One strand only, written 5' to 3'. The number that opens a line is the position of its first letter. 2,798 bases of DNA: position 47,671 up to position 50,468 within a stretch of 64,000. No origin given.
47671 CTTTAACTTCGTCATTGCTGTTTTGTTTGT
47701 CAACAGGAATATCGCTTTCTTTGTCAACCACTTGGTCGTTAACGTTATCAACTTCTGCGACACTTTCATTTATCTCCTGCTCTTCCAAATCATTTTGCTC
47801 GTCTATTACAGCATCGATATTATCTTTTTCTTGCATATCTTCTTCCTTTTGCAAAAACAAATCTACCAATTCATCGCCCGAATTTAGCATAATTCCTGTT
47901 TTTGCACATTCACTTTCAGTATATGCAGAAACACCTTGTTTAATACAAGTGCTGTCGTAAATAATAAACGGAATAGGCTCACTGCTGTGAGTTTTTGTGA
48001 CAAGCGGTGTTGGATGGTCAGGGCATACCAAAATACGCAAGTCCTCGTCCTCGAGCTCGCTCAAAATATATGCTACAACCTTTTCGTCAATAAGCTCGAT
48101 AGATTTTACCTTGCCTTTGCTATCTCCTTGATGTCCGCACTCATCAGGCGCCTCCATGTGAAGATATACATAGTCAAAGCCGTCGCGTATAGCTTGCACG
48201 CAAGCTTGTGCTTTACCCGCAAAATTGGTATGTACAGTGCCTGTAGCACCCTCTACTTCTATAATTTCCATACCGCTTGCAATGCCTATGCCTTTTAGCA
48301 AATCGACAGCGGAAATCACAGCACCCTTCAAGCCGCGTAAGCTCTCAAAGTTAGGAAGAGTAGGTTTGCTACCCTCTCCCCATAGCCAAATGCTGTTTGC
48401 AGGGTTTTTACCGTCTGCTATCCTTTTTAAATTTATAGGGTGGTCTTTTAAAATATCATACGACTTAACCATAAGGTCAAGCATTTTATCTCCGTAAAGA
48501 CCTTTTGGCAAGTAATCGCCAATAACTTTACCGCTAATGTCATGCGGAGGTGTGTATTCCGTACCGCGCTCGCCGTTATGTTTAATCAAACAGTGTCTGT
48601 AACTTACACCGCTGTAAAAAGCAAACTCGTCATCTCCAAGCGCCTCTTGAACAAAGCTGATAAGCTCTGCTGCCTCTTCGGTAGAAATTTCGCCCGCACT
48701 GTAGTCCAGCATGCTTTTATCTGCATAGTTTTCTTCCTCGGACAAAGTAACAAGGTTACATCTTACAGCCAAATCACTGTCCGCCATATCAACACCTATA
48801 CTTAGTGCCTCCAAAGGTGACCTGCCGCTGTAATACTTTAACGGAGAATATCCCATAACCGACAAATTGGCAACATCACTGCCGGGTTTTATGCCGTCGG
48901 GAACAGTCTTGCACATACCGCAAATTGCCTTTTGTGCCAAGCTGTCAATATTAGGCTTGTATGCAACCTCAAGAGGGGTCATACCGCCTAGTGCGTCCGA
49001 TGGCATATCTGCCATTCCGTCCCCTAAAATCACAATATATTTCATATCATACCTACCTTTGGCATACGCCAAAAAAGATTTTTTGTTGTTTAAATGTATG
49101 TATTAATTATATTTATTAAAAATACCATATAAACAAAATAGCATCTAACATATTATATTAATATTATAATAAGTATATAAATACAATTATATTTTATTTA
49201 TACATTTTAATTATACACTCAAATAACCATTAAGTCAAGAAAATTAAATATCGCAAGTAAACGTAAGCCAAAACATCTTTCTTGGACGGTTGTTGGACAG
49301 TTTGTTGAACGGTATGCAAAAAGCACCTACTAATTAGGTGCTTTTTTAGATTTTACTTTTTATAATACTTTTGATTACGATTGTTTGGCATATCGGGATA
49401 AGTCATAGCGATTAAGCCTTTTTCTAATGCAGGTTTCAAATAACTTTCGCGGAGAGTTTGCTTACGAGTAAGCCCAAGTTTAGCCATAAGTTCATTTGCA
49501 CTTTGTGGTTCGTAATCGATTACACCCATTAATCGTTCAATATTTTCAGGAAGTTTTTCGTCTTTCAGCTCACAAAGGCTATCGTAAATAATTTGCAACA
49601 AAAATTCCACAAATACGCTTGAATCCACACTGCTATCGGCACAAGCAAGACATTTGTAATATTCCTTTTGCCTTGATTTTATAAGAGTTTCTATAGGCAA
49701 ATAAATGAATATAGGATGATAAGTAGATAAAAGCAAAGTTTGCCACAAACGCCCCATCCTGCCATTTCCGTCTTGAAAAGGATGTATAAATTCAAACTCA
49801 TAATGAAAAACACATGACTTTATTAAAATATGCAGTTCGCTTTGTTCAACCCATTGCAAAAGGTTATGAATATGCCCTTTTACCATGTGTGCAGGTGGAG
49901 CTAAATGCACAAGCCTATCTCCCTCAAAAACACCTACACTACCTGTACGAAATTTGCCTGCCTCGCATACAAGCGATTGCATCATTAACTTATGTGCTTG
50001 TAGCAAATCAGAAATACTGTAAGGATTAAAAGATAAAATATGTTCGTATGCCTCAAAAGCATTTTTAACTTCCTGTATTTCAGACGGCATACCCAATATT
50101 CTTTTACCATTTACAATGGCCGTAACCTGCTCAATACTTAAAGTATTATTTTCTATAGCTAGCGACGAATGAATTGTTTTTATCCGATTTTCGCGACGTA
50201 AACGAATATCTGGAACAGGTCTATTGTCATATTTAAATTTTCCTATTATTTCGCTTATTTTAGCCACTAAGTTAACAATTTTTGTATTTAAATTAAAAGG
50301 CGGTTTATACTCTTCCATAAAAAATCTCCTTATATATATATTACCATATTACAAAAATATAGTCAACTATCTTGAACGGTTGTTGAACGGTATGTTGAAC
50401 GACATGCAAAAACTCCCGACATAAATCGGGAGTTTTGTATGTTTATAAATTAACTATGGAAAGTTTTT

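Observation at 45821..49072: Cytoplasmic ApgM-type metalloenzyme fused through a TM helix to a large extracellular repeat domain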

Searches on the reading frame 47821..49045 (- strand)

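Call 18: search_solved_structures(query=window:47821-49045:-, show_alignments=2)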
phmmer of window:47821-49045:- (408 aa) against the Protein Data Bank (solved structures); distinct sequences matched with E-value up to 0.001: 3.
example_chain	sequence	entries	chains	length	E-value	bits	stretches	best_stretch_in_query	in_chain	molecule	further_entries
2zkt_A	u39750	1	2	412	2.6e-62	214.1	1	3-398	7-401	2,3-bisphosphoglycerate-independent phosphoglycerate mutase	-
3idd_A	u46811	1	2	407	9e-55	189.3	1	3-399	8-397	2,3-bisphosphoglycerate-independent phosphoglycerate mutase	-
3kd8_A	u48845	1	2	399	1e-54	189.1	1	3-399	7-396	2,3-bisphosphoglycerate-independent phosphoglycerate mutase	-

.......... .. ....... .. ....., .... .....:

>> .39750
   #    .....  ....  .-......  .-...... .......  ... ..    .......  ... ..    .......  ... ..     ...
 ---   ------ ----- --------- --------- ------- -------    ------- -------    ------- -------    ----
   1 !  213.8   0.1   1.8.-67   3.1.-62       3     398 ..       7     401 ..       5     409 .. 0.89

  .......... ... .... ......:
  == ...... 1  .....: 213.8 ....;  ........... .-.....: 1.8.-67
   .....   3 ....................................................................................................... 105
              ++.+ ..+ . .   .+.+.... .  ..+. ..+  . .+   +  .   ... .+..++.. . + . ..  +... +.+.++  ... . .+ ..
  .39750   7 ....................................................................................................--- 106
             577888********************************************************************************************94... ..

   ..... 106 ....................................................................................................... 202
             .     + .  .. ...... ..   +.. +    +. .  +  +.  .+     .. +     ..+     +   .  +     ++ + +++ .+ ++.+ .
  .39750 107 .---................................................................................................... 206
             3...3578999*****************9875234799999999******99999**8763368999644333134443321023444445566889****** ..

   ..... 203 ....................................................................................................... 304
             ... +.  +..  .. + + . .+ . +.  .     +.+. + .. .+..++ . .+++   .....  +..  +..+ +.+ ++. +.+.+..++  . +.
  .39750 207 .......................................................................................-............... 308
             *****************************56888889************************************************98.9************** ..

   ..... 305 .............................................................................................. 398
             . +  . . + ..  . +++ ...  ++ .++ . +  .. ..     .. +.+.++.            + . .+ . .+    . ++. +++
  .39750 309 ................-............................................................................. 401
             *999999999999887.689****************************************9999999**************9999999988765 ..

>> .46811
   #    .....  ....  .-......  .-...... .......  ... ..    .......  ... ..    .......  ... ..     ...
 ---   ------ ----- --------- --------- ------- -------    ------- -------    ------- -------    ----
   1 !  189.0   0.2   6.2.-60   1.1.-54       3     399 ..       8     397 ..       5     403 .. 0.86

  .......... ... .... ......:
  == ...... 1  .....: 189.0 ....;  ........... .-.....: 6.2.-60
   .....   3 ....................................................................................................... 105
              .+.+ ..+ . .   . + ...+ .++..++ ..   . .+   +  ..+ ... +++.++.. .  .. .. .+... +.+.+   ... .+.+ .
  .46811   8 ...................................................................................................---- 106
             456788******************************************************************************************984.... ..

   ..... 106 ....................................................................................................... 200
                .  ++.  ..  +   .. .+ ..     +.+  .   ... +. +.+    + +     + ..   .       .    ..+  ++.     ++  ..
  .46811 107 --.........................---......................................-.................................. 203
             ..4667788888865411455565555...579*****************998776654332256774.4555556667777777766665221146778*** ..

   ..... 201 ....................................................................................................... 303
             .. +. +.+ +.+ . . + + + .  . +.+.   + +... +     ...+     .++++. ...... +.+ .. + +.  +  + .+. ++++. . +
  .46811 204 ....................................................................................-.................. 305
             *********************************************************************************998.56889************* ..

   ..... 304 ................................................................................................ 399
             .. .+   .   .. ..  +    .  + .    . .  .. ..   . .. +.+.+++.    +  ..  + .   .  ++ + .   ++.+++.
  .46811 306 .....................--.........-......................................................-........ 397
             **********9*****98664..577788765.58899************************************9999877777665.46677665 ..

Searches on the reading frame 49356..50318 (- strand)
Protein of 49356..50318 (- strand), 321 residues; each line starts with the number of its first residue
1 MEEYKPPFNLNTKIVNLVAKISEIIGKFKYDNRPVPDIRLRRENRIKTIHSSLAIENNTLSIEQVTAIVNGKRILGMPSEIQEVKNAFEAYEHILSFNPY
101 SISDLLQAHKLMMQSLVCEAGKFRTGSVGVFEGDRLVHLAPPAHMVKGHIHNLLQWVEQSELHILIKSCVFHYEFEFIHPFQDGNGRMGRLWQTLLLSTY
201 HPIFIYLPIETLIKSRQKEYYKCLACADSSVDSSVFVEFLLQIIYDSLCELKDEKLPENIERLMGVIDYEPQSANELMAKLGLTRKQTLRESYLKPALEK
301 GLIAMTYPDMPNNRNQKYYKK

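Call 71: search_protein_families(library=ncbifam, proteins=[window:49356-50318:-], max_evalue=0.00001)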
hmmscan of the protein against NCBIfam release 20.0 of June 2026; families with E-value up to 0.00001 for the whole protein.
window:49356-50318:- (321 aa): 2 families
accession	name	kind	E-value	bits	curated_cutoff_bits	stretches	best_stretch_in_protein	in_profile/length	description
NF046030.1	ProtAdlyltaseSoFic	equivalog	1.5e-13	50.5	550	1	146-246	159-261/361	protein adenylyltransferase Fic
TIGR02613.1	mob_myst_B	hypoth_equivalog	1.8e-07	31.3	124.4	1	107-239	56-184/186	mobile mystery protein B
